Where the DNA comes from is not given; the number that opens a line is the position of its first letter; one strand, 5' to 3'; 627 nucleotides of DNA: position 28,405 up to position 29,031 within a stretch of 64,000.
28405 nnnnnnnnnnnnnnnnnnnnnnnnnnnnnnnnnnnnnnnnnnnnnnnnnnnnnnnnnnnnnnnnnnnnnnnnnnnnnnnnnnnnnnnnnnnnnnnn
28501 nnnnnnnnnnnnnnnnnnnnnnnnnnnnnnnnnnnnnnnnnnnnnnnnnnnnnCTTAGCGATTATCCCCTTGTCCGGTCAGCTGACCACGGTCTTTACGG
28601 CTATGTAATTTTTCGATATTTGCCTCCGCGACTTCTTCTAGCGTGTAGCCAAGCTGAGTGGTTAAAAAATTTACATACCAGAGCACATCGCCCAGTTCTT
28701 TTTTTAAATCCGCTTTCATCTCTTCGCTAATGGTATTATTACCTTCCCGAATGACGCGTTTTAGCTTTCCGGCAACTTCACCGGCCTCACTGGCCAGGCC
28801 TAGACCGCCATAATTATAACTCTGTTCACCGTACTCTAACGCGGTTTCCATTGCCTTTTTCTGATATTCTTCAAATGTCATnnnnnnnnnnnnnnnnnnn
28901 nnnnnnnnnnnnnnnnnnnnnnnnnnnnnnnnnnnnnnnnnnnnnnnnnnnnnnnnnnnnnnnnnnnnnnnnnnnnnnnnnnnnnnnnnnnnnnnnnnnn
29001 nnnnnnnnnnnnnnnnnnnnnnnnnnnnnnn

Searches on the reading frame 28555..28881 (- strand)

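Call 28: search_protein_families(library=pfam, proteins=[window:28555-28881:-], max_evalue=0.001)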
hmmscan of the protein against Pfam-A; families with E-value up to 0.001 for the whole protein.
window:28555-28881:- (108 aa): 1 family
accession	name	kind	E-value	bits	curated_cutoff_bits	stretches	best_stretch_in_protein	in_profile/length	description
PF03819.22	MazG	-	6.1e-12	46.1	22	1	28-97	9-71/74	MazG nucleotide pyrophosphohydrolase domain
